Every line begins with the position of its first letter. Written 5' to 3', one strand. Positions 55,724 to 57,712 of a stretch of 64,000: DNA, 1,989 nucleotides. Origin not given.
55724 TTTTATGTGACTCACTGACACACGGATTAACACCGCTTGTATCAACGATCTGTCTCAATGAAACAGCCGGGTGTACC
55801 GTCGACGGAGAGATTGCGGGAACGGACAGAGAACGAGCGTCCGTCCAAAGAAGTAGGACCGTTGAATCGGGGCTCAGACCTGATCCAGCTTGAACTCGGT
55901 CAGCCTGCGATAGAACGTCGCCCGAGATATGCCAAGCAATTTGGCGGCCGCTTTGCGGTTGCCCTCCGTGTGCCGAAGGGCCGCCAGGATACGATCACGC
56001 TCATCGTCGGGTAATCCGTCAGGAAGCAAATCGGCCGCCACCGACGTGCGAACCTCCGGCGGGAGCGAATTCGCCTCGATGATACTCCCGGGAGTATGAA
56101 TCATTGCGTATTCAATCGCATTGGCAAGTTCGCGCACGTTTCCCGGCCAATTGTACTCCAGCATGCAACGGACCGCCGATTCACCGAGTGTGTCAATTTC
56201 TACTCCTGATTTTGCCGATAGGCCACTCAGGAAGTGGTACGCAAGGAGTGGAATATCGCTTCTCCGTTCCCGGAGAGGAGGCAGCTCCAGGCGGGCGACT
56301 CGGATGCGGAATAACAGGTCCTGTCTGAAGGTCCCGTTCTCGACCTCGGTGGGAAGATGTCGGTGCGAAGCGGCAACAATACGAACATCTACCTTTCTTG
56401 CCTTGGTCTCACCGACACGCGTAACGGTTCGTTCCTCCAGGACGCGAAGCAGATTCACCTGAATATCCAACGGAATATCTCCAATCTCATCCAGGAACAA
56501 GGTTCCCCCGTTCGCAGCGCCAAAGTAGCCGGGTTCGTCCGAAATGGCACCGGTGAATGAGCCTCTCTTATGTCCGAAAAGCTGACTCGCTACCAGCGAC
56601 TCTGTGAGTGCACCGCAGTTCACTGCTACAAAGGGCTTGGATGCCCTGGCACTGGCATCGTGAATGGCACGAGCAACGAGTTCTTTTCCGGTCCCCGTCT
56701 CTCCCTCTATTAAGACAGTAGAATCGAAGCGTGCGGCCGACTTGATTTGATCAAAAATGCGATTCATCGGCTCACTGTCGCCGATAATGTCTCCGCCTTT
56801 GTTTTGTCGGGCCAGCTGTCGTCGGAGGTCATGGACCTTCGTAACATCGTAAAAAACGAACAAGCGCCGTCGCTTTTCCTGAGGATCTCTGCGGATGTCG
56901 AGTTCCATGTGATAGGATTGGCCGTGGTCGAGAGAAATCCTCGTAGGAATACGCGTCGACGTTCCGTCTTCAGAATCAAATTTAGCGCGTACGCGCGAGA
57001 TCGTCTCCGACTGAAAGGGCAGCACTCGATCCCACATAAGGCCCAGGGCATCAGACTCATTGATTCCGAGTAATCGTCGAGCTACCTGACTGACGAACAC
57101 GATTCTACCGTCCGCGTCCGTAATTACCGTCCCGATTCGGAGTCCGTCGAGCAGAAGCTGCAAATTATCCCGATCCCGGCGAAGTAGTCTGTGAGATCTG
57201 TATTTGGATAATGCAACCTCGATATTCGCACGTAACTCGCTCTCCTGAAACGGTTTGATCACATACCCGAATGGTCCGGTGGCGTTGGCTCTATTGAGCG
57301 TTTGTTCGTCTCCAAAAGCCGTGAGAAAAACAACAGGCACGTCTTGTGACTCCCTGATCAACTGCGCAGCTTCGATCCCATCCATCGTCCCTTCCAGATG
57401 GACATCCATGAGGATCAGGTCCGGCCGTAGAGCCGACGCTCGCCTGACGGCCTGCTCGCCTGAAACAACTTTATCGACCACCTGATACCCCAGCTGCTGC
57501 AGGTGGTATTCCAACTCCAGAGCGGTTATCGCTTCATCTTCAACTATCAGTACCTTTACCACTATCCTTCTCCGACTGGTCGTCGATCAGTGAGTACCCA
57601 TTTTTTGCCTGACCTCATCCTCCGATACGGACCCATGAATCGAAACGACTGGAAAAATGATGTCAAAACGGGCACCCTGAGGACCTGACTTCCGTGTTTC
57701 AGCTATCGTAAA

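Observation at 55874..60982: Textbook sigma-54 promoter on a secreted protease gene, divergent from a propeller-sensor kinase / NtrC-type regulator operon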

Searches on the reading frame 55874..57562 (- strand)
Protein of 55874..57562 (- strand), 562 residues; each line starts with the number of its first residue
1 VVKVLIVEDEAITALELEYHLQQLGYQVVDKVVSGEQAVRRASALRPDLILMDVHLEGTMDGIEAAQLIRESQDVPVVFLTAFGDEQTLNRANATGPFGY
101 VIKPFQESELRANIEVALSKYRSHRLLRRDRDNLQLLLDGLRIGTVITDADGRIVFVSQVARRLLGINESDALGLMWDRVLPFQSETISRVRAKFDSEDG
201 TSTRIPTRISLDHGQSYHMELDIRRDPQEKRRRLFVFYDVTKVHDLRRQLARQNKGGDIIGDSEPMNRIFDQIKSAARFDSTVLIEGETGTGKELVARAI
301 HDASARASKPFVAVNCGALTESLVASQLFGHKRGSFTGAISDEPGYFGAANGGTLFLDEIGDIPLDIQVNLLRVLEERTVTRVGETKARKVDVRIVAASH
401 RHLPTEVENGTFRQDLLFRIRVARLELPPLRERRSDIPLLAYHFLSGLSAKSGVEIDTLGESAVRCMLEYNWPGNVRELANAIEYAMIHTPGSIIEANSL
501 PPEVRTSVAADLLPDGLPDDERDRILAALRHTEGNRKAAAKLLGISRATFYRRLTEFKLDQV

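Call 4: search_protein_families(library=pfam, proteins=[window:55874-57562:-])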
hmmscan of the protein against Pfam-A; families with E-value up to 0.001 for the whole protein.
window:55874-57562:- (562 aa): 14 families
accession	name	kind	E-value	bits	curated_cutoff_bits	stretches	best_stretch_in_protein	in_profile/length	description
PF00158.32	Sigma54_activat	-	1.6e-67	226.8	20.2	1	259-425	1-167/168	Sigma-54 interaction domain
PF25601.1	AAA_lid_14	-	4e-24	84.7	27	1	431-508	1-78/87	AAA+ ATPase lid domain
PF00072.30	Response_reg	-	6.3e-24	84.7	30.2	1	4-114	1-110/111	Response regulator receiver domain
PF14532.12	Sigma54_activ_2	-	9.2e-21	75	25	1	260-430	1-138/138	Sigma-54 interaction domain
PF02954.25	HTH_8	-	3e-14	52.9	22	1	519-557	4-42/42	Bacterial regulatory protein, Fis family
PF07728.20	AAA_5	-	7.3e-09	36.2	22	1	283-401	2-123/139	AAA domain (dynein-related subfamily)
PF07724.20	AAA_2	-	1.6e-08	35.2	27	1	282-400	5-124/166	AAA domain (Cdc48 subfamily)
PF00989.32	PAS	-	1.9e-07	31.5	22.6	1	134-221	3-91/113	PAS fold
PF13384.12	HTH_23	-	5e-05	23.4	24.6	1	520-557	3-41/50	Homeodomain-like domain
PF13188.13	PAS_8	-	6.7e-05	23.1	21.8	0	134-182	3-48/65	PAS domain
PF18024.7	HTH_50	-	0.00024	21.2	27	0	520-559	11-49/50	Helix-turn-helix domain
PF08448.16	PAS_4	-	0.00033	21.3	23.1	1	138-243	1-108/110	PAS fold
PF13551.12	HTH_29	-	0.00053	20.5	28.1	0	524-557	1-36/64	Winged helix-turn helix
PF13426.13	PAS_9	-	0.00079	20.1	27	0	144-225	3-83/103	PAS domain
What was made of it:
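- Checked: 55874-57562 (-) carries Response_reg, PAS, Sigma54_activat, AAA_lid_14 and HTH_8 (call 4).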

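Call 39: find_homologous_proteins(query=window:55874-57562:-)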
Query window:55874-57562:- (562 aa): 8000 proteins with E <= 0.001 among 8000 candidates; the best 120 are listed.
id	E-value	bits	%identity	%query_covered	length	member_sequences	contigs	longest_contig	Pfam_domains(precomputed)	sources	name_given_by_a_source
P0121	0.0e+0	1233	100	100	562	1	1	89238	PF00158.33,PF07724.21,PF25601.2,PF02954.26,PF00989.32,PF14532.13,PF07728.21,PF00072.31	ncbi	-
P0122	1.5e-230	784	65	99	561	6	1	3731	PF00158.33,PF07724.21,PF25601.2,PF02954.26,PF08448.17,PF00989.32,PF14532.13,PF07728.21,PF00072.31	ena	-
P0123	5.5e-223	759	61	99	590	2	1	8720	PF00158.33,PF07724.21,PF25601.2,PF02954.26,PF00989.32,PF14532.13,PF07728.21,PF00072.31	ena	-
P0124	2.8e-222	757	62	99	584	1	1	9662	PF00158.33,PF07724.21,PF25601.2,PF02954.26,PF18024.8,PF14532.13,PF07728.21,PF00072.31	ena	-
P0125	5.4e-219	746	61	99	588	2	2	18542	PF00158.33,PF07724.21,PF25601.2,PF02954.26,PF14532.13,PF07728.21,PF00072.31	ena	-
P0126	1.3e-218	745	60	99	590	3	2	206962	PF00158.33,PF07724.21,PF25601.2,PF02954.26,PF08448.17,PF00989.32,PF14532.13,PF07728.21,PF00072.31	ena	-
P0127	2.1e-217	741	61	99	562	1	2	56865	PF00158.33,PF07724.21,PF25601.2,PF02954.26,PF00989.32,PF14532.13,PF07728.21,PF00072.31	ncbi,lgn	-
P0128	2.6e-217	741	61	99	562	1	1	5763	PF00158.33,PF07724.21,PF25601.2,PF02954.26,PF08448.17,PF00989.32,PF14532.13,PF07728.21,PF00072.31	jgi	jgi:PAS domain S-box-containing protein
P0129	2.7e-217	741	61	99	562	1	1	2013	PF00158.33,PF07724.21,PF25601.2,PF02954.26,PF08448.17,PF00989.32,PF14532.13,PF07728.21,PF00072.31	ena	-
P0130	4.9e-216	737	61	99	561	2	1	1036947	PF00158.33,PF07724.21,PF25601.2,PF02954.26,PF00989.32,PF14532.13,PF07728.21,PF00072.31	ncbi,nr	ncbi:MAG: sigma 54-interacting transcriptional regulator [Rhodothermales bacterium]|nr:sigma 54-inte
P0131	1.3e-215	735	61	99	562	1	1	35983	PF13426.14,PF00158.33,PF07724.21,PF25601.2,PF02954.26,PF00989.32,PF14532.13,PF07728.21,PF00072.31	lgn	-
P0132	1.8e-214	731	61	99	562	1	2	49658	PF00158.33,PF07724.21,PF25601.2,PF02954.26,PF00989.32,PF14532.13,PF07728.21,PF00072.31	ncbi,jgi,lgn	ncbi:MAG: PAS domain S-box-containing protein [Rhodothermales bacterium]|jgi:PAS domain S-box-contai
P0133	2.1e-214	731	60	99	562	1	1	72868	PF00158.33,PF07724.21,PF25601.2,PF02954.26,PF14532.13,PF07728.21,PF00072.31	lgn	-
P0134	2.8e-214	731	61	99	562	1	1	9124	PF13426.14,PF00158.33,PF07724.21,PF25601.2,PF02954.26,PF00989.32,PF14532.13,PF07728.21,PF00072.31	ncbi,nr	ncbi:MAG: sigma 54-interacting transcriptional regulator [Rhodothermales bacterium]|nr:sigma 54-inte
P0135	6.2e-214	730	60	99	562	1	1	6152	PF00158.33,PF07724.21,PF25601.2,PF02954.26,PF00989.32,PF14532.13,PF07728.21,PF00072.31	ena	-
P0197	1.3e-181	623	52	99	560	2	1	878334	PF00158.33,PF07724.21,PF25601.2,PF02954.26,PF14532.13,PF07728.21,PF00072.31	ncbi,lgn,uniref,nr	ncbi:sigma-54-dependent Fis family transcriptional regulator [Longibacter salinarum]|uniref:Sigma-54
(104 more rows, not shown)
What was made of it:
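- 55874..57562 (-): Response regulator and enhancer-binding protein of 562 aa. Domains: REC (D53), PAS, AAA+ (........, GSFTGA, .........), HTH_8. It starts 24 nt after the kinase stop codon. Orthologs of 50-65% identity are found in Rhodothermales (call 39).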

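Call 40: find_encoding_contigs(protein=P0121, flank=10000, max_places=2)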
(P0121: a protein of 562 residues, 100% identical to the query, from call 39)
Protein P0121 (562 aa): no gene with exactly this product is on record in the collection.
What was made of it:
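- Tried and rejected: Looking up the window's own regulator protein to obtain the source contig failed (call 40).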

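Call 41: find_encoding_contigs(protein=P0130, flank=10000, max_places=2)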
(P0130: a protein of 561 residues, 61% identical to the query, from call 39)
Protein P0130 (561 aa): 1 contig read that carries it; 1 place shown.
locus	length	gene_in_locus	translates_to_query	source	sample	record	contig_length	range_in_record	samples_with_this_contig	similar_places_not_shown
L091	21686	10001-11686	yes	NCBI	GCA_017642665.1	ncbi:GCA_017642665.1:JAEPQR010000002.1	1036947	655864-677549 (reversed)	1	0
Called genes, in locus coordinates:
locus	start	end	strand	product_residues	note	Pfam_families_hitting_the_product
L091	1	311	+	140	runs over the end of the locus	-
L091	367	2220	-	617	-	PF09699:Paired_CXXCH_1 (faint), PF13442:Cytochrome_CBB3 (faint), PF14522:Cytochrome_C7 (faint), PF22113:Mtrc-MtrF_II-IV_dom (faint)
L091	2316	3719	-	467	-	PF02646:RmuC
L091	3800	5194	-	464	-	PF00756:Esterase, PF12146:Hydrolase_4 (weak)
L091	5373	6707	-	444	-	-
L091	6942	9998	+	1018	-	PF16819:DUF5074 (faint), PF23748:Beta-prop_LRRK2 (faint), PF07494:Reg_prop (faint), PF07495:Y_Y_Y, PF07536:HWE_HK (weak), PF07568:HisKA_2, PF13581:HATPase_c_2 (weak), PF02518:HATPase_c, +1 more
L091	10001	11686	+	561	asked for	PF00072:Response_reg, PF00989:PAS (weak), PF00158:Sigma54_activat, PF14532:Sigma54_activ_2, PF07724:AAA_2 (weak), PF07728:AAA_5, PF25601:AAA_lid_14, PF02954:HTH_8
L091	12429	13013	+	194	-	-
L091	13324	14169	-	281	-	-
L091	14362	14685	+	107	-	PF01541:GIY-YIG (weak)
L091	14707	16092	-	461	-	PF01180:DHO_dh, PF01207:Dus (weak), PF12837:Fer4_6 (faint), PF13187:Fer4_9 (faint), PF13534:Fer4_17 (faint), PF12838:Fer4_7, PF13183:Fer4_8 (weak), PF14697:Fer4_21, +3 more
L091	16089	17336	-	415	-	PF14691:Fer4_20, PF00070:Pyr_redox (faint), PF07992:Pyr_redox_2, PF12831:FAD_oxidored (faint), PF13450:NAD_binding_8 (weak), PF13738:Pyr_redox_3 (weak)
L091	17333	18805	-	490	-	PF00171:Aldedh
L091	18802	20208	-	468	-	PF01979:Amidohydro_1, PF12890:DHOase (weak), PF07969:Amidohydro_3 (weak)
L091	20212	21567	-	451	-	PF00202:Aminotran_3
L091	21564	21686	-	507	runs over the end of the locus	PF02133:Transp_cyt_pur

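Call 42: find_encoding_contigs(protein=P0197, flank=10000, max_places=2)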
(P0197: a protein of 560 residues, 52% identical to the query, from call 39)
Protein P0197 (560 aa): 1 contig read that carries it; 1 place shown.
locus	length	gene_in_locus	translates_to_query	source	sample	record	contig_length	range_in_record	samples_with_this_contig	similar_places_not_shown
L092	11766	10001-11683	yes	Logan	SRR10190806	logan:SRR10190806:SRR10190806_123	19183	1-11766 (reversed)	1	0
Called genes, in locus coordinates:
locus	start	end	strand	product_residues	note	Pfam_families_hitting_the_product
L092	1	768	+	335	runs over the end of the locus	PF00022:Actin (weak), PF06723:MreB_Mbl, PF00012:HSP70, PF11104:PilM_2 (faint), PF14450:FtsA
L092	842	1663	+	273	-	PF04085:MreC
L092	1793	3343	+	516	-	PF02113:Peptidase_S13, PF13354:Beta-lactamase2 (faint)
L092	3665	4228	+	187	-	PF00227:Proteasome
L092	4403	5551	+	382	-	PF01936:NYN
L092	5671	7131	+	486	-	PF05496:RuvB_N (faint), PF00004:AAA (weak), PF07728:AAA_5 (faint), PF13401:AAA_22 (faint), PF07724:AAA_2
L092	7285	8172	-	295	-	-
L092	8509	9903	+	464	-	PF00672:HAMP, PF00989:PAS, PF08448:PAS_4 (weak), PF13188:PAS_8 (weak), PF13426:PAS_9, PF07568:HisKA_2, PF13581:HATPase_c_2, PF02518:HATPase_c, +1 more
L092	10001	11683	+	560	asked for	PF00072:Response_reg, PF00158:Sigma54_activat, PF14532:Sigma54_activ_2, PF07724:AAA_2 (weak), PF07728:AAA_5, PF25601:AAA_lid_14, PF02954:HTH_8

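Call 56: search_protein_families(library=pfam, proteins=[L091:12429-13013:+], max_evalue=0.001)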
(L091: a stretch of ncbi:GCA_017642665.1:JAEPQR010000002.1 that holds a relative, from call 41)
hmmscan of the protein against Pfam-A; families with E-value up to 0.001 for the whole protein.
L091:12429-13013:+ (194 aa): 0 families

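Call 79: find_encoding_contigs(protein=P0126, flank=10000, max_places=3)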
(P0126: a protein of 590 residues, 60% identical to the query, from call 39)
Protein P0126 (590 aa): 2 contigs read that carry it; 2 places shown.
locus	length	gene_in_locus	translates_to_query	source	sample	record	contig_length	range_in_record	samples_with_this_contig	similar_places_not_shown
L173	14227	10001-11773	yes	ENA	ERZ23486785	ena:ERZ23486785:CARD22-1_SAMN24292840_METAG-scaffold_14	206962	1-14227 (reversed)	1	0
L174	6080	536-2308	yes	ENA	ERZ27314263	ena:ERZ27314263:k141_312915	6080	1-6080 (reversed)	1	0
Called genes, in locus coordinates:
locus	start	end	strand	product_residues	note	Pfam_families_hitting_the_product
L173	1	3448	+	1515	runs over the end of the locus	PF00310:GATase_2, PF04898:Glu_syn_central, PF01645:Glu_synthase, PF01493:GXGXG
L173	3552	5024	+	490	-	PF14691:Fer4_20, PF07992:Pyr_redox_2 (weak), PF00070:Pyr_redox (weak), PF01266:DAO (weak), PF01593:Amino_oxidase, PF03486:HI0933_like (weak), PF07992:Pyr_redox_2, PF13450:NAD_binding_8, +2 more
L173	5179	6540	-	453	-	-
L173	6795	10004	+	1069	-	PF16819:DUF5074 (faint), PF07494:Reg_prop (weak), PF07495:Y_Y_Y, PF07536:HWE_HK (weak), PF07568:HisKA_2, PF02518:HATPase_c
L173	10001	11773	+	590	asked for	PF00072:Response_reg, PF00989:PAS (weak), PF08448:PAS_4 (weak), PF00158:Sigma54_activat, PF14532:Sigma54_activ_2, PF07728:AAA_5, PF25601:AAA_lid_14, PF02954:HTH_8, +1 more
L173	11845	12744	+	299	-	-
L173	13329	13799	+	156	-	-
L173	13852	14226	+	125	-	?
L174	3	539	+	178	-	?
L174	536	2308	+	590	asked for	PF00072:Response_reg, PF00989:PAS (weak), PF08448:PAS_4 (weak), PF00158:Sigma54_activat, PF14532:Sigma54_activ_2, PF07728:AAA_5, PF25601:AAA_lid_14, PF02954:HTH_8, +1 more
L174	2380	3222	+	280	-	-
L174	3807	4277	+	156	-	-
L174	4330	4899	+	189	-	-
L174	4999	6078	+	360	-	?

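Call 91: search_protein_families(library=ncbifam, proteins=[window:55874-57562:-], max_evalue=0.00001)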
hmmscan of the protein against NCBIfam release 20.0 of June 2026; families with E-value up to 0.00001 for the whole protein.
window:55874-57562:- (562 aa): 102 families (the best 25 are shown)
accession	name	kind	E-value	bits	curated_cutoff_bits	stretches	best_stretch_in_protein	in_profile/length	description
NF008469.0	PRK11361.1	equivalog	1.3e-112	376.9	714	2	243-560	129-457/461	acetoacetate metabolism transcriptional regulator AtoC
TIGR01818.1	ntrC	equivalog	2e-106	356.6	558.6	2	251-507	128-384/463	nitrogen regulation protein NR(I)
NF007689.0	PRK10365.1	equivalog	9.6e-99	331.1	760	2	258-554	140-439/441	sigma-54-dependent response regulator transcription factor ZraR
TIGR01817.1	nifA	equivalog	2.8e-95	320.1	528.85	1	251-498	190-436/534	nif-specific transcriptional activator NifA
NF008176.1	PRK10923.1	equivalog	8e-94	314.8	620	3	249-509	130-390/469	nitrogen regulation protein NR(I)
NF011695.0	PRK15115.1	equivalog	3.4e-93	312.8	763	2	257-560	135-439/445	two-component system response regulator GlrR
TIGR02915.1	PEP_resp_reg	equivalog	4.2e-93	312.6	502.6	1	242-558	121-443/445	PEP-CTERM-box response regulator transcription factor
NF041552.1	TF_PrdR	equivalog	2.1e-92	310.3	795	1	245-557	253-576/577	sigma-54 dependent transcriptional regulator PrdR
NF038308.1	RNA_repair_RtcR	equivalog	9.4e-92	308.5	650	1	247-550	170-504/530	RNA repair transcriptional activator RtcR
NF041946.1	LuxO_transreg_Vib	equivalog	9.9e-92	308.1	800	2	254-510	130-386/463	quorum-sensing sigma-54 dependent transcriptional regulator LuxO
TIGR02329.1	propionate_PrpR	equivalog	9.1e-91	305.1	499.2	1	245-555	200-525/526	propionate catabolism operon regulatory protein PrpR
NF011953.0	PRK15424.1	equivalog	6.5e-90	302.2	703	1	246-557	208-534/538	propionate catabolism operon regulatory protein PrpR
NF003451.0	PRK05022.1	equivalog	2e-89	300.7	476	1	251-490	183-423/512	nitric oxide reductase transcriptional regulator NorR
NF050807.1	TransRegFlbDCaul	equivalog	2e-83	280.8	750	1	258-558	119-439/454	sigma-54-dependent transcriptional regulator FlbD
NF051870.1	NAssimRespRegNtrX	equivalog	2.7e-82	277.1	600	2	244-555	122-448/452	nitrogen assimilation response regulator NtrX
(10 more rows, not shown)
